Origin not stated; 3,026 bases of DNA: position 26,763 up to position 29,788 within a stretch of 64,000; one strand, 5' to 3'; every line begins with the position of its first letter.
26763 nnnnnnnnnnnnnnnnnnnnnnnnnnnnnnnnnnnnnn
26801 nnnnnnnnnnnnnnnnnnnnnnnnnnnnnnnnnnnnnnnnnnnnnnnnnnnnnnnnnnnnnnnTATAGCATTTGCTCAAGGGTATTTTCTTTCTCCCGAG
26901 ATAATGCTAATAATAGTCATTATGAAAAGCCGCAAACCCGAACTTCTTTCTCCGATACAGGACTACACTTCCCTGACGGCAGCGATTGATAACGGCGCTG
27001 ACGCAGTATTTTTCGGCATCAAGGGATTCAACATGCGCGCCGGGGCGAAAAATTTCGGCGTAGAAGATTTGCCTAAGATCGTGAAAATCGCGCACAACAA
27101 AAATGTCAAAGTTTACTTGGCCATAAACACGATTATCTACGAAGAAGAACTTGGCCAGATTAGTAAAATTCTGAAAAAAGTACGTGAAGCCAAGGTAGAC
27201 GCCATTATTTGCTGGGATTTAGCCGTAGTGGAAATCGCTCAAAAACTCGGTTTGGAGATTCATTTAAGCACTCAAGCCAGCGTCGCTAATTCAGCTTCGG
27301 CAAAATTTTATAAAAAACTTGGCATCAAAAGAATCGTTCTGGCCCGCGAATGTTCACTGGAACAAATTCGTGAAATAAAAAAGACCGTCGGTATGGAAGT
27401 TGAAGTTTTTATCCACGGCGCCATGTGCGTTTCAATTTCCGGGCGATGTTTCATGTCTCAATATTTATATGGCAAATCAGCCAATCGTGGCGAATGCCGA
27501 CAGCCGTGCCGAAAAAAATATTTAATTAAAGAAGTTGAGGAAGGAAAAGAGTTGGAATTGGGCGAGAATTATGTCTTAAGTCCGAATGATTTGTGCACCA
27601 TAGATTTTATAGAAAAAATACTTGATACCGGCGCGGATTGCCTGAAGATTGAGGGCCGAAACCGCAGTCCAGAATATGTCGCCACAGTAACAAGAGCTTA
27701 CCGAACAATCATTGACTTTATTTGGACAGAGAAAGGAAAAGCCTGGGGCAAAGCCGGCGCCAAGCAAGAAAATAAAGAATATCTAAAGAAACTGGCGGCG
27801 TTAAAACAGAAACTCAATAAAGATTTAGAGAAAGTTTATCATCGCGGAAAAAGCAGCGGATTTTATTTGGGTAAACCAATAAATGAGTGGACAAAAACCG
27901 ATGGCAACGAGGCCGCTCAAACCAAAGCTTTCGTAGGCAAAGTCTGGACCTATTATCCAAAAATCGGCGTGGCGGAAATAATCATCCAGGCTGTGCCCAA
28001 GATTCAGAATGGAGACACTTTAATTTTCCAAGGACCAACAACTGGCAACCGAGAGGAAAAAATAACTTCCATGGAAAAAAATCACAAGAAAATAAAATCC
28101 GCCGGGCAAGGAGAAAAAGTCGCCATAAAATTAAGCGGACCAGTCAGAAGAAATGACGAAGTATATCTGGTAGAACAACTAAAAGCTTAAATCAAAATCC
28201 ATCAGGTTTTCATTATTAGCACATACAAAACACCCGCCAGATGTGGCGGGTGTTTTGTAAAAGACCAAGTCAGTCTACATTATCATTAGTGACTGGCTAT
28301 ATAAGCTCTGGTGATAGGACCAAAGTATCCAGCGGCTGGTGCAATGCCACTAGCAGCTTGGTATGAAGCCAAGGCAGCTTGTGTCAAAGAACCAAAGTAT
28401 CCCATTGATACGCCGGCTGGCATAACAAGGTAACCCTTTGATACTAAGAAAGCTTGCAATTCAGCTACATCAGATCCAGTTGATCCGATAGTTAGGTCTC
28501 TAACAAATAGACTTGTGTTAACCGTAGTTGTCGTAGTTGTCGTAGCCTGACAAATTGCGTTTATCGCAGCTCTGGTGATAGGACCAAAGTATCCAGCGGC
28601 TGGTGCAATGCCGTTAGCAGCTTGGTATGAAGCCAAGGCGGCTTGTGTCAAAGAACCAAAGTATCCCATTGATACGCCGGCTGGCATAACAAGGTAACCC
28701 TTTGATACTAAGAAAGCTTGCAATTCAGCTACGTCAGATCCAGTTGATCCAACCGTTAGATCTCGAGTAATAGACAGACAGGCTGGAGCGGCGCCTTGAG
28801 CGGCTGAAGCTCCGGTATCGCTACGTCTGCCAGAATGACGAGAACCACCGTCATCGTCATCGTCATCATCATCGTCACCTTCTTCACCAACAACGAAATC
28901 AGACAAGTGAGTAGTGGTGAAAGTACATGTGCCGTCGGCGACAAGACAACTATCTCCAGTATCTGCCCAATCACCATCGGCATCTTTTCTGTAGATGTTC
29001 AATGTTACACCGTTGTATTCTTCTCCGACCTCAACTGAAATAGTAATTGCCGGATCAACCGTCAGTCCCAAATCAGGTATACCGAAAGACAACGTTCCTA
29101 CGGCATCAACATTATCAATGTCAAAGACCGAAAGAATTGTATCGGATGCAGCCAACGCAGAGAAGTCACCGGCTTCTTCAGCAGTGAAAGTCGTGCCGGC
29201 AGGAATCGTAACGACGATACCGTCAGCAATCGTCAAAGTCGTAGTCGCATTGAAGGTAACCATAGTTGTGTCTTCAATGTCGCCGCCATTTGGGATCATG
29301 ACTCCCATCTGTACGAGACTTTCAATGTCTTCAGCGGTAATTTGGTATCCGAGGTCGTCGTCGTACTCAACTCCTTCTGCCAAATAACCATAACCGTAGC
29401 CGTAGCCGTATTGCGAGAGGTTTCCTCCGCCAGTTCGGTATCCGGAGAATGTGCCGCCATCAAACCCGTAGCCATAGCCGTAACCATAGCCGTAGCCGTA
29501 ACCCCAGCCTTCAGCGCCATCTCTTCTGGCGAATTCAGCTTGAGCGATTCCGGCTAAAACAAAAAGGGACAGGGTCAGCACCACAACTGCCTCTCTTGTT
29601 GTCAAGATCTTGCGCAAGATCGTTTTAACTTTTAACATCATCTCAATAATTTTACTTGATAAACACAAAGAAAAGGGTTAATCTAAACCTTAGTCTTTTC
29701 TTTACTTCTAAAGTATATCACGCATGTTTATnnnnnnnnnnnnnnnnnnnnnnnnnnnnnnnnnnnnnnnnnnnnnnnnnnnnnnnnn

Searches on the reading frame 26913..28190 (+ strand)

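Call 25: search_protein_families(library=pfam, proteins=[window:26913-28190:+], max_evalue=0.01)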
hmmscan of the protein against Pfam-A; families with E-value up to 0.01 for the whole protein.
window:26913-28190:+ (425 aa): 3 families
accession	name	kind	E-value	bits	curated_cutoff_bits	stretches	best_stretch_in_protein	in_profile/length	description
PF01136.24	Peptidase_U32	-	3.4e-80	269.1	22.4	1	82-322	3-231/233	Peptidase family U32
PF16325.11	Peptidase_U32_C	-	0.0001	22.8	28.2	1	338-415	3-80/83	Peptidase family U32 C-terminal domain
PF14578.12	GTP_EFTU_D4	-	0.0027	18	23.8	1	377-411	40-74/86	Elongation factor Tu domain 4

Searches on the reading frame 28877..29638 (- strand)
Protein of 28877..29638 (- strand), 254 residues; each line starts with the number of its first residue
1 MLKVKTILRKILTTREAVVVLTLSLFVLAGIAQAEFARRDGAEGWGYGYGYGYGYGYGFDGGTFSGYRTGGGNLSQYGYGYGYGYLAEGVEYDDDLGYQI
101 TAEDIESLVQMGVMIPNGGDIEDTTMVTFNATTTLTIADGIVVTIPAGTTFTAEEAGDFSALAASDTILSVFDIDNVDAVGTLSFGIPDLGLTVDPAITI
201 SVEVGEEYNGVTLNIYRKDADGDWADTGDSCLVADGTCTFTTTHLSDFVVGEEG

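Call 44: find_homologous_proteins(query=window:28877-29638:-)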
Query seq(254 aa) (254 aa): 15 proteins with E <= 0.001 among 7854 candidates.
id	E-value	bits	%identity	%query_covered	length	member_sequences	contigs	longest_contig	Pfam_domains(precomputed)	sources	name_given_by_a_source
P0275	1.5e-81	291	59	91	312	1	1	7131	-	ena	-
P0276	6.8e-80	286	60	75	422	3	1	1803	PF01471.24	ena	-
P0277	1.2e-75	272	54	95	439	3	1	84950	-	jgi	-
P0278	4.8e-74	267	53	100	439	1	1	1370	-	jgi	-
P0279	4.2e-61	224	52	63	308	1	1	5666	-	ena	-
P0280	3.0e-59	218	51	92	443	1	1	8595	-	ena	-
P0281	4.1e-59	218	49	92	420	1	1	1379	PF01471.24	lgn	-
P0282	1.5e-57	213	50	86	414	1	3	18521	PF01471.24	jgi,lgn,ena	-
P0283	1.2e-32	131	53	54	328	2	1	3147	-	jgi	jgi:hypothetical protein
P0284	5.8e-30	122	48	57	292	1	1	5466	PF01471.24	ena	-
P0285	3.3e-25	107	67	31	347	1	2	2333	-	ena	-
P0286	1.1e-17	82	52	34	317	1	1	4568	-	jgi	-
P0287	2.6e-12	65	30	80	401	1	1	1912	-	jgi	jgi:hypothetical protein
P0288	2.9e-12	64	64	22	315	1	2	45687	-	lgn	-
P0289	1.6e-4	39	33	15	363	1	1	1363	PF19030.7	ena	-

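Call 45: find_encoding_contigs(protein=P0277, flank=10000, max_places=1)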
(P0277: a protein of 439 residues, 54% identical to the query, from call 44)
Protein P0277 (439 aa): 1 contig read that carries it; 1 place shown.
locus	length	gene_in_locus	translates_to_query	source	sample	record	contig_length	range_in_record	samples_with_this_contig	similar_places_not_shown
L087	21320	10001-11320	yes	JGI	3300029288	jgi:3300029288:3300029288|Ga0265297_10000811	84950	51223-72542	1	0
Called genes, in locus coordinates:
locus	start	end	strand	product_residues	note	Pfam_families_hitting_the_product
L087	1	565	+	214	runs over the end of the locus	PF13489:Methyltransf_23, PF13847:Methyltransf_31, PF13649:Methyltransf_25 (weak), PF08241:Methyltransf_11, PF08242:Methyltransf_12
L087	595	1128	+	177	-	PF00132:Hexapep, PF14602:Hexapep_2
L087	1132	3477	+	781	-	-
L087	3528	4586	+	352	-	PF01370:Epimerase, PF04321:RmlD_sub_bind (weak), PF16363:GDP_Man_Dehyd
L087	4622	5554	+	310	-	PF01370:Epimerase, PF04321:RmlD_sub_bind, PF16363:GDP_Man_Dehyd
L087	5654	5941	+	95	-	-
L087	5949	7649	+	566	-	-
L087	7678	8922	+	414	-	PF01943:Polysacc_synt, PF13440:Polysacc_synt_3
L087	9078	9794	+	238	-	-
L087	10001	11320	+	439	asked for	-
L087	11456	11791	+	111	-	-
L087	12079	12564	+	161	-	PF00466:Ribosomal_L10, PF27436:RL10_C (faint)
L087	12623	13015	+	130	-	PF16320:Ribosomal_L12_N, PF00542:Ribosomal_L12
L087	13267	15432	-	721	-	-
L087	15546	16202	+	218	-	-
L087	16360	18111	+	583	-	PF13196:DUF4012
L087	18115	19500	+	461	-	PF04932:Wzy_C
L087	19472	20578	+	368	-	PF13477:Glyco_trans_4_2 (weak), PF13439:Glyco_transf_4, PF20706:GT4-conflict (weak), PF00534:Glycos_transf_1, PF13692:Glyco_trans_1_4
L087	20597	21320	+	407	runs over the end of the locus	PF13439:Glyco_transf_4, PF13477:Glyco_trans_4_2 (weak), PF13579:Glyco_trans_4_4, PF00534:Glycos_transf_1, PF13692:Glyco_trans_1_4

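Call 46: find_encoding_contigs(protein=P0282, flank=10000, max_places=1)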
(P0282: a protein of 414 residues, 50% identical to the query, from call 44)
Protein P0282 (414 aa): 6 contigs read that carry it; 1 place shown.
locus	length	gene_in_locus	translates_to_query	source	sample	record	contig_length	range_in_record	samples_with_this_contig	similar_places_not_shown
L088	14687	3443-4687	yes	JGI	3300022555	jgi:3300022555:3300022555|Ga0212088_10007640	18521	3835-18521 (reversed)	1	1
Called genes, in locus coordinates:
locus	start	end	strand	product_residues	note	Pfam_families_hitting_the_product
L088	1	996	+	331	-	?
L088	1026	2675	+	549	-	-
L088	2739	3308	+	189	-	-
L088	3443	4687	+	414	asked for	PF01471:PG_binding_1 (weak)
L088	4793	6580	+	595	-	PF00664:ABC_membrane, PF00005:ABC_tran, PF02463:SMC_N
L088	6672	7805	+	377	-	PF01926:MMR_HSR1, PF02421:FeoB_N, PF06071:YchF-GTPase_C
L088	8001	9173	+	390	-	PF02540:NAD_synthase (faint), PF03054:tRNA_Me_trans, PF20259:tRNA_Me_trans_M, PF20258:tRNA_Me_trans_C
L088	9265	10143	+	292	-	PF03477:ATP-cone (weak), PF04471:Mrr_cat (faint)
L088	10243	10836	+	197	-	PF03167:UDG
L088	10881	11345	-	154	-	-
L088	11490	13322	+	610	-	PF01411:tRNA-synt_2c, PF07973:tRNA_SAD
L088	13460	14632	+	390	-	-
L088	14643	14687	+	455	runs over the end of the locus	-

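Call 47: find_encoding_contigs(protein=P0288, flank=10000, max_places=1)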
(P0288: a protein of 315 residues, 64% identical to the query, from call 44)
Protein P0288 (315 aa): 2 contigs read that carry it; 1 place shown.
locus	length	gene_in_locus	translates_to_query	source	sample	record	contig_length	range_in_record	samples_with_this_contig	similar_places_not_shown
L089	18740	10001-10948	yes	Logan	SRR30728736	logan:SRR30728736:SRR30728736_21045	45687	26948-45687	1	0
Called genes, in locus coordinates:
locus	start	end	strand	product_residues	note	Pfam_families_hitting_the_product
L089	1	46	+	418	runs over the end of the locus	PF01943:Polysacc_synt, PF13440:Polysacc_synt_3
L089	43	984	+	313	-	PF00535:Glycos_transf_2, PF10111:Glyco_tranf_2_2 (weak)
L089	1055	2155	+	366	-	PF13439:Glyco_transf_4, PF13579:Glyco_trans_4_4 (weak), PF20706:GT4-conflict (weak), PF00534:Glycos_transf_1, PF13692:Glyco_trans_1_4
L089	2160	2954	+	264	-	PF00535:Glycos_transf_2, PF10111:Glyco_tranf_2_2, PF13641:Glyco_tranf_2_3 (weak)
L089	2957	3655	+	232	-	PF13489:Methyltransf_23, PF01209:Ubie_methyltran (weak), PF06325:PrmA (weak), PF07021:MetW, PF13847:Methyltransf_31, PF08241:Methyltransf_11, PF08242:Methyltransf_12, PF13649:Methyltransf_25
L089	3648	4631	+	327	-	PF00535:Glycos_transf_2, PF10111:Glyco_tranf_2_2, PF13641:Glyco_tranf_2_3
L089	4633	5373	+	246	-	PF13489:Methyltransf_23, PF13847:Methyltransf_31 (faint), PF08241:Methyltransf_11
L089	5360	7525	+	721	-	-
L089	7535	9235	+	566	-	-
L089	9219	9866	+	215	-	-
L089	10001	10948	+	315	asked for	-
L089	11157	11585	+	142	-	PF12802:MarR_2, PF01047:MarR, PF13463:HTH_27, PF13601:HTH_34 (weak)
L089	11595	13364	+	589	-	PF00364:Biotin_lipoyl (faint), PF25917:BSH_RND (faint)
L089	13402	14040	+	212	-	PF25997:BSH_YhbJ (weak), PF25990:Beta-barrel_YknX (weak)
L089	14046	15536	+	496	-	PF07690:MFS_1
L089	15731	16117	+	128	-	-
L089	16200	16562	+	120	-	PF00581:Rhodanese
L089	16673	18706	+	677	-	PF03330:DPBB_1, PF00768:Peptidase_S11, PF13354:Beta-lactamase2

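Call 50: search_protein_families(library=pfam, proteins=[L087:1132-3477:+, L087:5949-7649:+, L087:9078-9794:+, L089:5360-7525:+, L089:7535-9235:+, L089:9219-9866:+, L088:1026-2675:+, L088:2739-3308:+], max_evalue=1)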
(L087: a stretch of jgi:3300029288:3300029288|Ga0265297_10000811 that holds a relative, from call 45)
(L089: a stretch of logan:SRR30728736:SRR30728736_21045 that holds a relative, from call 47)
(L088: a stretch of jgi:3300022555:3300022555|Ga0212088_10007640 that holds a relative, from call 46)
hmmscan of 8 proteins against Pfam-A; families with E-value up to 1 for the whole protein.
L087:1132-3477:+ (781 aa): 0 families

L087:5949-7649:+ (566 aa): 0 families

L087:9078-9794:+ (238 aa): 0 families

L089:5360-7525:+ (721 aa): 3 families
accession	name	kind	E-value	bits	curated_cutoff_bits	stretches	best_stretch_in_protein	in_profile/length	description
PF13231.12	PMT_2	-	0.00024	21.8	26.1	1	93-224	26-160/160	Dolichyl-phosphate-mannose-protein mannosyltransferase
PF11810.13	DUF3332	-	0.15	12.1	25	0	263-287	30-54/170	Domain of unknown function (DUF3332)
PF11346.13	DUF3149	-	0.99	9.5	23.2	0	306-319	7-20/40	Protein of unknown function (DUF3149)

L089:7535-9235:+ (566 aa): 0 families

L089:9219-9866:+ (215 aa): 0 families

L088:1026-2675:+ (549 aa): 0 families

L088:2739-3308:+ (189 aa): 0 families
